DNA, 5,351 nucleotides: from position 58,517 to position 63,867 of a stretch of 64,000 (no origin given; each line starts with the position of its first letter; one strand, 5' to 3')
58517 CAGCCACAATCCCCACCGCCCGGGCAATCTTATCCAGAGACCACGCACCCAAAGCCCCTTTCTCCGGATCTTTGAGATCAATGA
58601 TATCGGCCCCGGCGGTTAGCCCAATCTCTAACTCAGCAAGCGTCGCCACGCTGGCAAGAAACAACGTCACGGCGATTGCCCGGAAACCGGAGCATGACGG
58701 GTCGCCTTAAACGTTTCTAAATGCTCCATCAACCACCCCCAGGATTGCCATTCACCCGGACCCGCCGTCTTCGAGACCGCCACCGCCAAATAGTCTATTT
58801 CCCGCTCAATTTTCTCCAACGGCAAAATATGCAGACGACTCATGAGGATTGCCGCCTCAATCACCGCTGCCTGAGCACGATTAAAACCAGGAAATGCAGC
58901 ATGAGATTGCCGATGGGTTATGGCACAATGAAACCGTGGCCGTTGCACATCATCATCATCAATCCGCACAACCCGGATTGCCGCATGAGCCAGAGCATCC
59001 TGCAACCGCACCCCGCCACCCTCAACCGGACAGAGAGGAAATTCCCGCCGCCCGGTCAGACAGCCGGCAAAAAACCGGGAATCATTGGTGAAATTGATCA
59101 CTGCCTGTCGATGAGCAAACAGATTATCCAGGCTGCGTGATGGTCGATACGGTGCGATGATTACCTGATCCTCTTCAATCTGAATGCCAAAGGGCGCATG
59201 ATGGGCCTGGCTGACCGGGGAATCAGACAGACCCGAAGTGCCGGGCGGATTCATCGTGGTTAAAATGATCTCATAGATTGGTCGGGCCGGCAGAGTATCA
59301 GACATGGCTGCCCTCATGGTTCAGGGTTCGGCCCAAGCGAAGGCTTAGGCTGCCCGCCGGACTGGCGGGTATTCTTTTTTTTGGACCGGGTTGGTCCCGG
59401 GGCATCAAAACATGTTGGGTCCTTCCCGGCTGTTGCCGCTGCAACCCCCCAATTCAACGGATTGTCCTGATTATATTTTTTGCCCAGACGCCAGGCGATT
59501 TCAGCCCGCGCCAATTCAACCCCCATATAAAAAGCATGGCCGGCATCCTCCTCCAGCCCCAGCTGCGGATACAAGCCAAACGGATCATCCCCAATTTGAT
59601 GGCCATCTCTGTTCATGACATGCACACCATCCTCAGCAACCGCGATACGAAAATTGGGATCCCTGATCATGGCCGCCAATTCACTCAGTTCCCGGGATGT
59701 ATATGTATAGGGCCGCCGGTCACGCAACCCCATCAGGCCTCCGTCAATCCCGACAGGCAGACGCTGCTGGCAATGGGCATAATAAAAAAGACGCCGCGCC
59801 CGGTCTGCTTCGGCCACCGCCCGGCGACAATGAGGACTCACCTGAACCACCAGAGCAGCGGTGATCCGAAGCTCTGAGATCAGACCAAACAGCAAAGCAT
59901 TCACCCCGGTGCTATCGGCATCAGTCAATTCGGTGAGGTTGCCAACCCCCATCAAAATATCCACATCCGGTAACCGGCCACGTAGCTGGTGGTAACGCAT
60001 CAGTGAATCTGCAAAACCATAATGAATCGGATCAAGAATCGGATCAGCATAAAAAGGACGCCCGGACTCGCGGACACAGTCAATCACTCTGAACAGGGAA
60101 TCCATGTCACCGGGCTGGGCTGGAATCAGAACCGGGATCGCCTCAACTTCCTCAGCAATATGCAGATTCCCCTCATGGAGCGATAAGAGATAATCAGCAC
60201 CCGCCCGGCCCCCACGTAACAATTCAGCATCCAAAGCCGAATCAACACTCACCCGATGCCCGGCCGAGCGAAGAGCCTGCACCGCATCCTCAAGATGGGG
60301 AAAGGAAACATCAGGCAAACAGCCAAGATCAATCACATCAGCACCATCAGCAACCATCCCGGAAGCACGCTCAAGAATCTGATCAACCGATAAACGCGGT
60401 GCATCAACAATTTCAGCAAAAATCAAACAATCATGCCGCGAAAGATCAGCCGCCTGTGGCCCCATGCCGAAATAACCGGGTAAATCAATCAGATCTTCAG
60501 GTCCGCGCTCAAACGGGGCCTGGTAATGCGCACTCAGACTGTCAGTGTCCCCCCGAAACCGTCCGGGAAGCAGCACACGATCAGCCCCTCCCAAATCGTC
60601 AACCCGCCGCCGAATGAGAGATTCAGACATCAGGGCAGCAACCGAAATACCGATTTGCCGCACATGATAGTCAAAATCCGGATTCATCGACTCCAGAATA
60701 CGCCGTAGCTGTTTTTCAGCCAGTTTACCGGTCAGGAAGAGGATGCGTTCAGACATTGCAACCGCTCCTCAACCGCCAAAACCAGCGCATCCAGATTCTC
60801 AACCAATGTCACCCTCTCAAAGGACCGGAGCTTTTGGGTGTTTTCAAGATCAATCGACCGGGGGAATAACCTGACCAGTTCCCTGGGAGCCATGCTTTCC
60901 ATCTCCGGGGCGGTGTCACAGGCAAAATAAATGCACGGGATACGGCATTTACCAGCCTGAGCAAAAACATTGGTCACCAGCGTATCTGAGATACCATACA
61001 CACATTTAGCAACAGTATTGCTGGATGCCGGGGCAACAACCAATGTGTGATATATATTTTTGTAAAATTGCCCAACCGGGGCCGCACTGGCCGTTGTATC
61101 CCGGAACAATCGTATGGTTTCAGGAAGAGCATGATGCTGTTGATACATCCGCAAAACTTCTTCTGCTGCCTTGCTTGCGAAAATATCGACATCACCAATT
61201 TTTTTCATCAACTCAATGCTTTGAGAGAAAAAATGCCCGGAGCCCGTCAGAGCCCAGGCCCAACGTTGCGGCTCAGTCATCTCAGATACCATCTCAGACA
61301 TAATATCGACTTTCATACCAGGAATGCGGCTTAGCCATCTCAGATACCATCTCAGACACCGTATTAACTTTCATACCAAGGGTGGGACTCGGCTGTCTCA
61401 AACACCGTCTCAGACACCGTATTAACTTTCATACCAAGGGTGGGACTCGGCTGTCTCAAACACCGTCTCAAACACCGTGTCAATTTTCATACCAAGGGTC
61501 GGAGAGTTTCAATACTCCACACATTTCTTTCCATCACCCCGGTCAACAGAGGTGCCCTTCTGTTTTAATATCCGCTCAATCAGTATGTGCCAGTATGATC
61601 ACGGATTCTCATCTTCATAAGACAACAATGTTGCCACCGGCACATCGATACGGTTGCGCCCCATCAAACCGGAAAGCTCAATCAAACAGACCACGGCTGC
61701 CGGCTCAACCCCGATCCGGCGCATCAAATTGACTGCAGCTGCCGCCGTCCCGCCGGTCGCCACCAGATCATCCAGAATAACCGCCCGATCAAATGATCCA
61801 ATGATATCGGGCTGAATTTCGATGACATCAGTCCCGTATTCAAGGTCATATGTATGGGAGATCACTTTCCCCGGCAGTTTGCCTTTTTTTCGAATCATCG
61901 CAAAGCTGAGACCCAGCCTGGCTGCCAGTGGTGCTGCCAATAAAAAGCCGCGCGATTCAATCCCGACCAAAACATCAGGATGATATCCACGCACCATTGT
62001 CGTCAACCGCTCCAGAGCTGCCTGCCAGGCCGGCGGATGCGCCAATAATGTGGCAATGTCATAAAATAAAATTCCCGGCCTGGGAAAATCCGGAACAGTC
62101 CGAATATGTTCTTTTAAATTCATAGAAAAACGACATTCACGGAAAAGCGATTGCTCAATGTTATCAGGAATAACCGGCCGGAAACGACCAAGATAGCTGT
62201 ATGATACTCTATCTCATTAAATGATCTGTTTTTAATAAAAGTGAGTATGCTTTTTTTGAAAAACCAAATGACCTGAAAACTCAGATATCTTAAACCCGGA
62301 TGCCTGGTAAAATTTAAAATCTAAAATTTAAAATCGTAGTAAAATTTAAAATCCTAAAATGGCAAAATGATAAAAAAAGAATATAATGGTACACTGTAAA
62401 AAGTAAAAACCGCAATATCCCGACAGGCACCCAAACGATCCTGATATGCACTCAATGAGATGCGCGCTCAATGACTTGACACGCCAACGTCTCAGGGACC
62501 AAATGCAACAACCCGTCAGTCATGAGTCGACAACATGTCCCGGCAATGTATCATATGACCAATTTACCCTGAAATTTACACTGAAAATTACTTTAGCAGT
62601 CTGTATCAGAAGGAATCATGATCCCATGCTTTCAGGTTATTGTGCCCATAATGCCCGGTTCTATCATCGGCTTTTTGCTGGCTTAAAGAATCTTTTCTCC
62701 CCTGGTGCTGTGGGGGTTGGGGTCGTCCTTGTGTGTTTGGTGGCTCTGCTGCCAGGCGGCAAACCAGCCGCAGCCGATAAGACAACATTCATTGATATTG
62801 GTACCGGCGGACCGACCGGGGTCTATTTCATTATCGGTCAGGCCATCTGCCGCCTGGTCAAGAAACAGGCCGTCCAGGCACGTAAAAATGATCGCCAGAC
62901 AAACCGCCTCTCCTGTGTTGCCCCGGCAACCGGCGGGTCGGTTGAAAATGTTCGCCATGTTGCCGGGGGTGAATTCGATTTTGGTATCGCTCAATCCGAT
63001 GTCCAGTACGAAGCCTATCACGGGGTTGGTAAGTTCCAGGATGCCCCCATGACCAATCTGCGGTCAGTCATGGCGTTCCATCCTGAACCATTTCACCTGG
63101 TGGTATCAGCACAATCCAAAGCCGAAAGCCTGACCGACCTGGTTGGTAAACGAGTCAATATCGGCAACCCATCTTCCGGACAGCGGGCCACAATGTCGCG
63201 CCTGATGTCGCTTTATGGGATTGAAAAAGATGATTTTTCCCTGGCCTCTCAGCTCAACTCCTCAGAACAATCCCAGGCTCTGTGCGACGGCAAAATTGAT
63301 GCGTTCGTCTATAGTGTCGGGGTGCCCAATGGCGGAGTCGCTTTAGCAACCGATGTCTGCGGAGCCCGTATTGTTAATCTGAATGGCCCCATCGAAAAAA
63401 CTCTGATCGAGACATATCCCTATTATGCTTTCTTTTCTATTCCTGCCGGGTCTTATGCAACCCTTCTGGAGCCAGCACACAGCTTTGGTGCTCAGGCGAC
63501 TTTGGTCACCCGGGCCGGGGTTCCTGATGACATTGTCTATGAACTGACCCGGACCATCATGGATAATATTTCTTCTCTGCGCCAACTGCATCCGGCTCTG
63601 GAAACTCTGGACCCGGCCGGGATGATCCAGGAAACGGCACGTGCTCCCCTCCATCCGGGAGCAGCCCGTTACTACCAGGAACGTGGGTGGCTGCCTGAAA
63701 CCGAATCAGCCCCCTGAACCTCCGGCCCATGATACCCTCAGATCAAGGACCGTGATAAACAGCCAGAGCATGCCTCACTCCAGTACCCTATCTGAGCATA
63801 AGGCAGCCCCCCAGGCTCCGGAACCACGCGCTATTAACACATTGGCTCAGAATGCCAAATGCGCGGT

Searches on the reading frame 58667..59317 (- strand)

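Call 60: search_protein_families(library=pfam, proteins=[window:58667-59317:-], max_evalue=0.001)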
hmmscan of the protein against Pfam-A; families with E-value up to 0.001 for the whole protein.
window:58667-59317:- (216 aa): 2 families
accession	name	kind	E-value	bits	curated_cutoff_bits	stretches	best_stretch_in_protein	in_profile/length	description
PF04289.18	DUF447_N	-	7.2e-20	71.5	24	1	37-139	12-113/114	Protein of unknown function (DUF447) N-terminal domain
PF20766.2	DUF447_C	-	2.1e-16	60.1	24.8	1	146-198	1-53/53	Protein of unknown function (DUF447)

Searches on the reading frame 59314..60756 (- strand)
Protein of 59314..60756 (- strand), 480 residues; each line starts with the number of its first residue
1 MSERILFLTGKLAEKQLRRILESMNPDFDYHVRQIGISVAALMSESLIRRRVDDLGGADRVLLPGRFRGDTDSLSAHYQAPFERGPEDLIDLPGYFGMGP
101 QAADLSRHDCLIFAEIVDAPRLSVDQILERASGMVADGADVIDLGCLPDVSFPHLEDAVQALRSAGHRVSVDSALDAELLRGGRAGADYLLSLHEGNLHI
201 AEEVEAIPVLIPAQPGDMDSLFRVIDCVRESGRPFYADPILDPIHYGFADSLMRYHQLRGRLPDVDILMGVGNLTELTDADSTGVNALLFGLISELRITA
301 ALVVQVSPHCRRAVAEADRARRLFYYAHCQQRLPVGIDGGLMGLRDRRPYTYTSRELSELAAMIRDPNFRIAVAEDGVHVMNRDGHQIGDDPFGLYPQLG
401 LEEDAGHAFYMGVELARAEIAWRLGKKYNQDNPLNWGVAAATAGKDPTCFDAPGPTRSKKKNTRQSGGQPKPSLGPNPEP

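Call 6: search_protein_families(library=ncbifam, proteins=[window:59314-60756:-])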
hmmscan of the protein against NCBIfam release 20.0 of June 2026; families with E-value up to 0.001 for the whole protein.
window:59314-60756:- (480 aa): 2 families
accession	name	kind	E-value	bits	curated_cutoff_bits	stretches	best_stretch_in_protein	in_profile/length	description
TIGR00284.1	TIGR00284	hypoth_equivalog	9.3e-55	186.1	256.65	2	111-434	153-497/497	dihydropteroate synthase-like protein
NF002128.0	PRK00964.1-6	equivalog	0.0006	19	568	0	406-433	343-370/390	tetrahydromethanopterin S-methyltransferase subunit A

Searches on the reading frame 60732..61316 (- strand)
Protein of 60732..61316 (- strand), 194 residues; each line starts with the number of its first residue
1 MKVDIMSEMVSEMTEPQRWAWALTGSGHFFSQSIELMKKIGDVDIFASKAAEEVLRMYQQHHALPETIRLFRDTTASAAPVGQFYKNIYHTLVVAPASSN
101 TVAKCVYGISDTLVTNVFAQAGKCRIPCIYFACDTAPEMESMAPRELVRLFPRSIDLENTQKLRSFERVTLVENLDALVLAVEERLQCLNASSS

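Call 60: search_protein_families(library=pfam, proteins=[window:60732-61316:-], max_evalue=0.001)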
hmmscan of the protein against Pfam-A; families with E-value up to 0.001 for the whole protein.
window:60732-61316:- (194 aa): 1 family
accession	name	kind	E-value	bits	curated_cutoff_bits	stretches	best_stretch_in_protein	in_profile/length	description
PF02441.25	Flavoprotein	-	5.2e-20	72.1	22.7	1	18-163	2-145/162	Flavoprotein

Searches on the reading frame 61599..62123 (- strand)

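Call 60: search_protein_families(library=pfam, proteins=[window:61599-62123:-], max_evalue=0.001)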
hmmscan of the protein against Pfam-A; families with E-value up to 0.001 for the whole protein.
window:61599-62123:- (174 aa): 2 families
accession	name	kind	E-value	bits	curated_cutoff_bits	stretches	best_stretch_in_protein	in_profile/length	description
PF00156.33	Pribosyltran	-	2.8e-16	59.7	26.3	1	45-149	26-125/158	Phosphoribosyl transferase domain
PF14681.12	UPRTase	-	0.00022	21.2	27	1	110-150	119-159/206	Uracil phosphoribosyltransferase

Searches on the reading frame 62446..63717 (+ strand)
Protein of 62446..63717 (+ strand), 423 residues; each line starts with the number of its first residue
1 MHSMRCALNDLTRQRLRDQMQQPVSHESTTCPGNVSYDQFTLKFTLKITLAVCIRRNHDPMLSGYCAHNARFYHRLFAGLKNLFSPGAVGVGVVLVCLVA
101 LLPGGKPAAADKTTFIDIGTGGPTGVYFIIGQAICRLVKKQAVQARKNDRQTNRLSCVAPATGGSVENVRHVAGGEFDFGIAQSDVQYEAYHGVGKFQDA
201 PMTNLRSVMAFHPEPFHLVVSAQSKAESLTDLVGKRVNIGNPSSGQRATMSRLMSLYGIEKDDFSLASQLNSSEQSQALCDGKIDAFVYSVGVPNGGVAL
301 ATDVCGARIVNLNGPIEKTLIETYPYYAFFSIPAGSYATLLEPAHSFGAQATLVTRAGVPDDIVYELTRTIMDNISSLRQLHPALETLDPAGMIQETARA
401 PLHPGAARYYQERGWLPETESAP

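Call 6: search_protein_families(library=ncbifam, proteins=[window:62446-63717:+])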
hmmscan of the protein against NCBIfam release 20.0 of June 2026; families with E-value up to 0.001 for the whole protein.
window:62446-63717:+ (423 aa): 2 families
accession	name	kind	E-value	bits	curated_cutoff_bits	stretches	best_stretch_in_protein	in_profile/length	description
TIGR02122.1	TRAP_TAXI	subfamily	2.2e-87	292.9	84.35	1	94-414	11-320/320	TAXI family TRAP transporter solute-binding subunit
TIGR01728.1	SsuA_fam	subfamily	1.6e-06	27.6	163.5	1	210-290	79-157/290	aliphatic sulfonate ABC transporter substrate-binding protein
